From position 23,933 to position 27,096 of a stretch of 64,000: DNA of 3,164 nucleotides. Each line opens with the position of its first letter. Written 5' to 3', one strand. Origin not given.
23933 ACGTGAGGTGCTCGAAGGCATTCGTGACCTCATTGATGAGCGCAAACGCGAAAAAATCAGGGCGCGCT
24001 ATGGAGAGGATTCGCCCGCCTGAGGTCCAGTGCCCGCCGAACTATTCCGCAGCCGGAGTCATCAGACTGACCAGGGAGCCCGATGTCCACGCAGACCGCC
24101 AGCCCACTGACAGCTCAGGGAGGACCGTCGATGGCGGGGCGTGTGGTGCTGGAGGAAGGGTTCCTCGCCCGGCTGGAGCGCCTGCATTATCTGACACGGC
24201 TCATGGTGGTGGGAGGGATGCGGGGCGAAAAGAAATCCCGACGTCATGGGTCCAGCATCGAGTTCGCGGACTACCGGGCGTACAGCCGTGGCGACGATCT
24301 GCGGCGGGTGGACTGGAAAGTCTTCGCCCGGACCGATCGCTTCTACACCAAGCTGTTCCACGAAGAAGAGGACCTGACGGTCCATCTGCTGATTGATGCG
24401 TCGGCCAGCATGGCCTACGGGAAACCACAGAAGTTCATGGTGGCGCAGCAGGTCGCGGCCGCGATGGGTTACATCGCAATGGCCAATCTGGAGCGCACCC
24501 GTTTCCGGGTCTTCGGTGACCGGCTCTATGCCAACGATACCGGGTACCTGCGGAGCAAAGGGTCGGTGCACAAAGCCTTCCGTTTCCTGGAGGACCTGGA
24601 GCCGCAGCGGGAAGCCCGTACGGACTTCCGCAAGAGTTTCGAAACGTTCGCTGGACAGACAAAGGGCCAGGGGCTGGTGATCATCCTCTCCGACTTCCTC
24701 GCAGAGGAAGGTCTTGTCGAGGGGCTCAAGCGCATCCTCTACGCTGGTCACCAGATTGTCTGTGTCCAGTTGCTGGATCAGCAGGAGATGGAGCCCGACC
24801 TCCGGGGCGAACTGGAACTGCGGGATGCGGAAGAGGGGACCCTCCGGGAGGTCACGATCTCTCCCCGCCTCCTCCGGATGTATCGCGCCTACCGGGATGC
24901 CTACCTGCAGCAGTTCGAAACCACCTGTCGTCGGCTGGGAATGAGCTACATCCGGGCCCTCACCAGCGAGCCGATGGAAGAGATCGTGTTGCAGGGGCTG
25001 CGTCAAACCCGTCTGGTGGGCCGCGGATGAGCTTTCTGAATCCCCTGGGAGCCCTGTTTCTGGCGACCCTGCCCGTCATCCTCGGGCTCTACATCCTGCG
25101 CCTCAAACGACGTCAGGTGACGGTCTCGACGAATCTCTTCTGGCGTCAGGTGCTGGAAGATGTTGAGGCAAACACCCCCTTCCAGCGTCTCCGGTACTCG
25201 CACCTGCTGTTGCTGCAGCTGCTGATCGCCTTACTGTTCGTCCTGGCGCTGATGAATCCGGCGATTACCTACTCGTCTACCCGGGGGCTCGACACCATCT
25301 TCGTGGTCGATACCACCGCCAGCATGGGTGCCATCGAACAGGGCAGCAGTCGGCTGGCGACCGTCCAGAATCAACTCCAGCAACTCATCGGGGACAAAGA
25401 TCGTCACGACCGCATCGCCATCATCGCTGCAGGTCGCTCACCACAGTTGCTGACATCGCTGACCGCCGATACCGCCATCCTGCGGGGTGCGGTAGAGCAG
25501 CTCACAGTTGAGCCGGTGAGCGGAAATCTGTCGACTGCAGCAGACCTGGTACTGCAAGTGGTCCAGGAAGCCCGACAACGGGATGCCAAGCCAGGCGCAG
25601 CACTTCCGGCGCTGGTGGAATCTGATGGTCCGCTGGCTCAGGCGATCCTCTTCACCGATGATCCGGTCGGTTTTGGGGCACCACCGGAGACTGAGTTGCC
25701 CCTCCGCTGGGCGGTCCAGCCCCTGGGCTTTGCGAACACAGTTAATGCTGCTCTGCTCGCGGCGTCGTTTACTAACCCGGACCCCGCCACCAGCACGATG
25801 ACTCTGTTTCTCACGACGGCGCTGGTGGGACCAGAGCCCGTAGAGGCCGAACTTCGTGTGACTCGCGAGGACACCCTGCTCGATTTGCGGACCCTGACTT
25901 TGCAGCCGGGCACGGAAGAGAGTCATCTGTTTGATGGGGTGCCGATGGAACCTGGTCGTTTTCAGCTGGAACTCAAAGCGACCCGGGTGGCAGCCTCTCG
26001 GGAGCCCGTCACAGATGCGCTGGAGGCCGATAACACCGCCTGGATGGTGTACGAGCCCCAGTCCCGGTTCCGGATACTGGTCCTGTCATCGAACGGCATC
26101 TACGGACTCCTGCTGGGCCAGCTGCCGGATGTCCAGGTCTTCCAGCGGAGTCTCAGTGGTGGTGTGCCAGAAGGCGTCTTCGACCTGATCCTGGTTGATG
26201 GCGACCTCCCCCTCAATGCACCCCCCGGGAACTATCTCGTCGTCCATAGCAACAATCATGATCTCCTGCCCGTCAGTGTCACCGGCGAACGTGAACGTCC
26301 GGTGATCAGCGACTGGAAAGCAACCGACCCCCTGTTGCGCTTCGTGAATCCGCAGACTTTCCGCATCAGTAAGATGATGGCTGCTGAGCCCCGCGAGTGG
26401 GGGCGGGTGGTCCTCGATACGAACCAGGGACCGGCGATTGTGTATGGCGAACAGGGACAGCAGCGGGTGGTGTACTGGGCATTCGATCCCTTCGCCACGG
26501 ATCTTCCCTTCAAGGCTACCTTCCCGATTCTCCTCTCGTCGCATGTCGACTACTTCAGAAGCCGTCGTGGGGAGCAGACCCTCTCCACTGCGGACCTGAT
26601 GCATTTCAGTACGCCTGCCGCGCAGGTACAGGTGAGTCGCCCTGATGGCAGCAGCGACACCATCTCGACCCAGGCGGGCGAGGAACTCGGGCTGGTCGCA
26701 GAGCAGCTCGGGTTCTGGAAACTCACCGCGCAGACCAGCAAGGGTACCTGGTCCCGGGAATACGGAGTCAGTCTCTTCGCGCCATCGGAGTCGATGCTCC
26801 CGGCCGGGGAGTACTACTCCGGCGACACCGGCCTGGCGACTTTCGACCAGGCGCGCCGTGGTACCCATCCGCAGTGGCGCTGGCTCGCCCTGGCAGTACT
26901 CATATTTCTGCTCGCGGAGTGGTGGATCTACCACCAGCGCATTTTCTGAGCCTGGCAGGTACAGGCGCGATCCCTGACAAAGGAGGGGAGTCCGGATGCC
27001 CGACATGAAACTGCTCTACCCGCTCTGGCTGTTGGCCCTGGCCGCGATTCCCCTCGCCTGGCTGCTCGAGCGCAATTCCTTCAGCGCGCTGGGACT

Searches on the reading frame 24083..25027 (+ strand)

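Call 53: search_protein_families(library=pfam, proteins=[window:24083-25027:+], max_evalue=0.0001)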
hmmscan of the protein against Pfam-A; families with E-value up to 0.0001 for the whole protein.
window:24083-25027:+ (315 aa): 1 family
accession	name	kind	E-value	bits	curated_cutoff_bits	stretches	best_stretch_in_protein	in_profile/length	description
PF01882.25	DUF58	-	2.4e-38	131.9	23.4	1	63-272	1-208/216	Protein of unknown function DUF58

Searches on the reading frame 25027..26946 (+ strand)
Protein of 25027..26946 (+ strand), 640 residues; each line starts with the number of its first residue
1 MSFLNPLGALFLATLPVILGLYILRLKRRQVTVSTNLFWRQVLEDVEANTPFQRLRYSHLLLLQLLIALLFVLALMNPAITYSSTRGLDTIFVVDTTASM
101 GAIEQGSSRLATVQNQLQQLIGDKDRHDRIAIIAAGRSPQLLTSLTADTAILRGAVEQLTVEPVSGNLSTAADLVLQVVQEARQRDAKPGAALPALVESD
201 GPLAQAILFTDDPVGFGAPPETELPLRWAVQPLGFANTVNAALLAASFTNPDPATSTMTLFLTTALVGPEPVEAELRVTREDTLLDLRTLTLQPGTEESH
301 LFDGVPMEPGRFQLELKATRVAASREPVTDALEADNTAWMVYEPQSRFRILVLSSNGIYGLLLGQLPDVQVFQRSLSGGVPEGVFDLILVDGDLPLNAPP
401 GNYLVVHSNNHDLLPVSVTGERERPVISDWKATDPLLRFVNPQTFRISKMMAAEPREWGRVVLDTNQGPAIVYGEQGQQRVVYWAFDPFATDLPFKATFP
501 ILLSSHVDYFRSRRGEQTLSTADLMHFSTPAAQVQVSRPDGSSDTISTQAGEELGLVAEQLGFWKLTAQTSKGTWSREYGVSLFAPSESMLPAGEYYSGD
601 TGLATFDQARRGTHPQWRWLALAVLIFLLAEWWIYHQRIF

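Call 12: search_protein_families(library=pfam, proteins=[window:25027-26946:+], max_evalue=0.001)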
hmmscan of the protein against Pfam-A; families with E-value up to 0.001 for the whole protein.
window:25027-26946:+ (640 aa): 3 families
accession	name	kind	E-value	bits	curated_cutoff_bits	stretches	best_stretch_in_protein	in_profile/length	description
PF13519.12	VWA_2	-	1.3e-12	48.7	27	1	90-185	1-94/107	von Willebrand factor type A domain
PF07584.16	BatA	-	9.6e-12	45.6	25.9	1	1-78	1-77/77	Aerotolerance regulator N-terminal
PF00092.34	VWA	-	0.00029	21.6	23.8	1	89-201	1-113/174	von Willebrand factor type A domain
